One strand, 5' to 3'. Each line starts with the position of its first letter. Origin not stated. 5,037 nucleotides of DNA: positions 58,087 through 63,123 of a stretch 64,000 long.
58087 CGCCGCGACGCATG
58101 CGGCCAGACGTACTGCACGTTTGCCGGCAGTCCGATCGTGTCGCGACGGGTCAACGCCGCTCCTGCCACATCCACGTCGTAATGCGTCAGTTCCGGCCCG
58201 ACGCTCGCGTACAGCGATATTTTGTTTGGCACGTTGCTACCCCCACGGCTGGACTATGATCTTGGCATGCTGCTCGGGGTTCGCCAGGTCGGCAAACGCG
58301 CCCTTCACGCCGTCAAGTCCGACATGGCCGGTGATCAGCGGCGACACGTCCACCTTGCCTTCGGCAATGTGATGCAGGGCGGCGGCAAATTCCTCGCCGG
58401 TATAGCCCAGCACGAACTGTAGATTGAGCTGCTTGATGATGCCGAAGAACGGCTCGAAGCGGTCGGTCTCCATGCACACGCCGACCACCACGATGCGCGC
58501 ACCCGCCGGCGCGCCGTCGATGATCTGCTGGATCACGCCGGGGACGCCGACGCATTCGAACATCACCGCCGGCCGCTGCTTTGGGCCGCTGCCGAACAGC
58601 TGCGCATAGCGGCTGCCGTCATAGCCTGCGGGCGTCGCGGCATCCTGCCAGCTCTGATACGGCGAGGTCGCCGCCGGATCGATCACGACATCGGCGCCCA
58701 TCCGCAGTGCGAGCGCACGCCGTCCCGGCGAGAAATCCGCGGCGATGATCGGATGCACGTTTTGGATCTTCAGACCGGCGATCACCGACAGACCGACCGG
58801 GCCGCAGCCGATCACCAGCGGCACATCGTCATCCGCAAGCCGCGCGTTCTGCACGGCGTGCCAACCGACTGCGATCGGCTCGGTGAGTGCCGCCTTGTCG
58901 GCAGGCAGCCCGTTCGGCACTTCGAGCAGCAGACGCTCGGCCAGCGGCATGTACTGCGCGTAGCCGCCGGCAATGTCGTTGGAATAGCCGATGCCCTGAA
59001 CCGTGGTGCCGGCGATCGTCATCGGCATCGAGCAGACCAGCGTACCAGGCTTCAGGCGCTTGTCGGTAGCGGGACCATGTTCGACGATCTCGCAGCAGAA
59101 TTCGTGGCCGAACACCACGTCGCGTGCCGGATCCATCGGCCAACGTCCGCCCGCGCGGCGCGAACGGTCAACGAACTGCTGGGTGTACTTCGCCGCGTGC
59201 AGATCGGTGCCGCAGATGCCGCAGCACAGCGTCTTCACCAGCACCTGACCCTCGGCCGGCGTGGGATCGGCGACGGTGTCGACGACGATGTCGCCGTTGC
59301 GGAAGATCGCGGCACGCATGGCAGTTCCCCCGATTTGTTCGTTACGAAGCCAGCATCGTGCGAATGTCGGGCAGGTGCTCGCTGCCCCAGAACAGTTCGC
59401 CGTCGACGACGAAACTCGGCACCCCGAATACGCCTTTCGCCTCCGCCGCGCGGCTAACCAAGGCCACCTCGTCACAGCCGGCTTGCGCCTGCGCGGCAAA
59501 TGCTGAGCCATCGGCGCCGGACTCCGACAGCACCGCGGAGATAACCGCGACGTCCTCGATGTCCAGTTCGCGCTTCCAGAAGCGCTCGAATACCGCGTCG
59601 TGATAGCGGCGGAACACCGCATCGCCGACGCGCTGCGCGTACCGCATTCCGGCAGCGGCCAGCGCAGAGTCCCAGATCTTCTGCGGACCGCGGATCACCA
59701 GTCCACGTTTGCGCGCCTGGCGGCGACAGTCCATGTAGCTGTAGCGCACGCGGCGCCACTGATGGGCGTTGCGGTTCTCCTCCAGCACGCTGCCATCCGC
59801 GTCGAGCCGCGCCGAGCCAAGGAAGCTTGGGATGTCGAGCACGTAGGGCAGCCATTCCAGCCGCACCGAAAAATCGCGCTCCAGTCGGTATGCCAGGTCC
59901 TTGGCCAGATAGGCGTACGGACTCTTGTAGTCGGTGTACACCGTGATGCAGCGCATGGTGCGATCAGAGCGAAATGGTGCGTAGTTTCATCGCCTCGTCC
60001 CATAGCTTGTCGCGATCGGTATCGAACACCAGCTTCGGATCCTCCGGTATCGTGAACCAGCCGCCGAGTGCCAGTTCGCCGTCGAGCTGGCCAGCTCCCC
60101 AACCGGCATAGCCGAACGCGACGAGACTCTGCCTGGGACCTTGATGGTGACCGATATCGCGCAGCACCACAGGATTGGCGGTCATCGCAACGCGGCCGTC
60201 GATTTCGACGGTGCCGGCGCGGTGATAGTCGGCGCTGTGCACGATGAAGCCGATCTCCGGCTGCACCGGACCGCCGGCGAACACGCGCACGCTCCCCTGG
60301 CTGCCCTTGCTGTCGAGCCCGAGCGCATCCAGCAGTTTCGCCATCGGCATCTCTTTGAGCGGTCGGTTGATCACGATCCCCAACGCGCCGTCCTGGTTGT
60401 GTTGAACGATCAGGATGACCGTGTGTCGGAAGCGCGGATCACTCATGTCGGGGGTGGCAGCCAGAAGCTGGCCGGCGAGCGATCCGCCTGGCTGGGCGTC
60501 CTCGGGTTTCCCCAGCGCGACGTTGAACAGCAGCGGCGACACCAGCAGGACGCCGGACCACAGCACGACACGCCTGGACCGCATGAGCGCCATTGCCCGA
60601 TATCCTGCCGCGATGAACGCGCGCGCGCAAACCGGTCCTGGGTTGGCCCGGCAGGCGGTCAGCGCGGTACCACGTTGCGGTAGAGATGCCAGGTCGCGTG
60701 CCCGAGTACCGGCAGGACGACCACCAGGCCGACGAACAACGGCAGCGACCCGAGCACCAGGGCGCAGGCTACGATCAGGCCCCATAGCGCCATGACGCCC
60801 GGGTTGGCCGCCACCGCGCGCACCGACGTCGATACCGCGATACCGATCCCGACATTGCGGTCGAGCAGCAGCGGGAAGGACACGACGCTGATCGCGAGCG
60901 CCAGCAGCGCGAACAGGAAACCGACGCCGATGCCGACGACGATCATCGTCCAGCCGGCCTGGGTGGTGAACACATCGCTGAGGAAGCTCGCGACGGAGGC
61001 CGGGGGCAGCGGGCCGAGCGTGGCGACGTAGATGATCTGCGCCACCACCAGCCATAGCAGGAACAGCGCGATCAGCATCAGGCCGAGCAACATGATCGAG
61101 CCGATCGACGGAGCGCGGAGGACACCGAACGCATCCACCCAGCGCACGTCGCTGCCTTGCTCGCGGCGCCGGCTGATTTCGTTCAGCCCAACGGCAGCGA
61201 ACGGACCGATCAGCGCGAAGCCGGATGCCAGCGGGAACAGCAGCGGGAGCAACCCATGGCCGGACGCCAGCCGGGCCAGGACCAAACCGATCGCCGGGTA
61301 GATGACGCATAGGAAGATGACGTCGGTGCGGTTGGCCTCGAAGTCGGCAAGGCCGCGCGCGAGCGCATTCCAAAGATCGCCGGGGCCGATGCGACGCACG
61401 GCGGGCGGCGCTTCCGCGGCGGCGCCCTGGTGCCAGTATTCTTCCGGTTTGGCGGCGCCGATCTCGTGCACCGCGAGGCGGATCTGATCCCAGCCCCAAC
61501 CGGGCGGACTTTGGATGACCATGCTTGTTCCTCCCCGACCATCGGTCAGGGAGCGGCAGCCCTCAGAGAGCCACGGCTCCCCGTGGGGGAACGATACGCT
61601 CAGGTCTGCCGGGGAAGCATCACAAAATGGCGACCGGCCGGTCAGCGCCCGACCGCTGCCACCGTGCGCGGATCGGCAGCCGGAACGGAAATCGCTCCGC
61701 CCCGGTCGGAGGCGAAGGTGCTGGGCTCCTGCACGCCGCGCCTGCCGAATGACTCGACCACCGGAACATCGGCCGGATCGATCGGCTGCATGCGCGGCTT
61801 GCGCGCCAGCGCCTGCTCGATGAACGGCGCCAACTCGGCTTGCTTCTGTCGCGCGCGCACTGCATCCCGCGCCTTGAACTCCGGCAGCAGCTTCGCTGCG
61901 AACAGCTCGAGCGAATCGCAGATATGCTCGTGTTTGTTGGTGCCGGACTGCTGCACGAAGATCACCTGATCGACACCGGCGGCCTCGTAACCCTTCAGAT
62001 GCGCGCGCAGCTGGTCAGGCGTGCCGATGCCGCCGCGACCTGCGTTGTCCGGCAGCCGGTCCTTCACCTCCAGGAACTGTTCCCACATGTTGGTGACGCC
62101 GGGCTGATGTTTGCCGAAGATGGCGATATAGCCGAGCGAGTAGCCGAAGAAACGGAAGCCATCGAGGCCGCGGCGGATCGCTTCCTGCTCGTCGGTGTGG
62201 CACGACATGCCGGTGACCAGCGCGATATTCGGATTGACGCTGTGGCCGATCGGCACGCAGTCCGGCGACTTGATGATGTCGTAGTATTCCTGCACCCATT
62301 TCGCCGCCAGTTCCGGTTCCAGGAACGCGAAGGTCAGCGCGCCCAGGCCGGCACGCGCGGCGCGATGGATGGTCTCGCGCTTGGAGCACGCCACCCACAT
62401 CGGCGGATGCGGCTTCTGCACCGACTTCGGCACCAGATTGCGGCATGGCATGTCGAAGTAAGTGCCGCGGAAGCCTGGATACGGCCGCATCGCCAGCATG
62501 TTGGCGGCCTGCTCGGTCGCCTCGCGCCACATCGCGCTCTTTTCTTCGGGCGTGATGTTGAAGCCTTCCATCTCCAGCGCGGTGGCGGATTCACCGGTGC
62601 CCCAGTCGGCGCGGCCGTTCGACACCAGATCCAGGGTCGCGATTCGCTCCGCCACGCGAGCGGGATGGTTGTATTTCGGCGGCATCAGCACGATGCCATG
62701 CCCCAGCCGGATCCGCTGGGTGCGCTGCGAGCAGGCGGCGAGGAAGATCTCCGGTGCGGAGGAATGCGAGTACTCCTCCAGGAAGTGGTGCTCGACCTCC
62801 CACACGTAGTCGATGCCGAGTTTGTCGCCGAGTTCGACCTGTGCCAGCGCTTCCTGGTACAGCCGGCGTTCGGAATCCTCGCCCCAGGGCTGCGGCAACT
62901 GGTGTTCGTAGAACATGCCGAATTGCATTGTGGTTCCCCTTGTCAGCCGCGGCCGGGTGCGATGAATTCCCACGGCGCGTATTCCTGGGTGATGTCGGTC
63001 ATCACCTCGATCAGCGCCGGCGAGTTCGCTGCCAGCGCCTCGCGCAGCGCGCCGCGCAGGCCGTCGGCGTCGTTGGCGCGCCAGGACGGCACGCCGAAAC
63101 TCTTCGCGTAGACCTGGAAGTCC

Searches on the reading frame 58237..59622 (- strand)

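Call 67: search_protein_families(library=pfam, proteins=[window:58237-59622:-], max_evalue=0.000001)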
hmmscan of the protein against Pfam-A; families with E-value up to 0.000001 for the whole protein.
window:58237-59622:- (461 aa): 2 families
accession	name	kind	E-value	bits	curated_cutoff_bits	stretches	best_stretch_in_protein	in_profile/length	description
PF00107.32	ADH_zinc_N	-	1.3e-16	61.1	31.8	1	275-420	1-128/129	Zinc-binding dehydrogenase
PF08240.17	ADH_N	-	2.6e-13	50.6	23.5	1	124-236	2-103/104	Alcohol dehydrogenase GroES-like domain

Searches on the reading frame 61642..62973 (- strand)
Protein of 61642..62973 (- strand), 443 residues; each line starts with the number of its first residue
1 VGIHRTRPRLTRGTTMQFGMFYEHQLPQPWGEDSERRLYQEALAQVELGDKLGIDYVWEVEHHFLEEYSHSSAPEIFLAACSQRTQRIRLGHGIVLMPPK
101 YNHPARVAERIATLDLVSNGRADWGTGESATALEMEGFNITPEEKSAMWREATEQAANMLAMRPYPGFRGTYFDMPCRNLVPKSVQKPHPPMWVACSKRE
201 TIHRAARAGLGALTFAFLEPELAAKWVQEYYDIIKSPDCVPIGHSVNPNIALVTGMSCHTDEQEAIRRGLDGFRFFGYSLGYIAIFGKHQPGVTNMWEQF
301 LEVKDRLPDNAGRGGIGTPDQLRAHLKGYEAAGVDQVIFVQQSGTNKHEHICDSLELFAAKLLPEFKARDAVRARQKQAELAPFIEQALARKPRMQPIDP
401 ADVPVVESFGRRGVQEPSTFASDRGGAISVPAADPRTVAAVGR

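Call 67: search_protein_families(library=pfam, proteins=[window:61642-62973:-], max_evalue=0.000001)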
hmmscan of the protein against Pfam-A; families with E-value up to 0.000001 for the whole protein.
window:61642-62973:- (443 aa): 1 family
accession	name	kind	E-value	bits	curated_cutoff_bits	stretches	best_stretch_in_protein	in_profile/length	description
PF00296.26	Bac_luciferase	-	8.9e-43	147.2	27.9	1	16-336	1-314/314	Luciferase-like monooxygenase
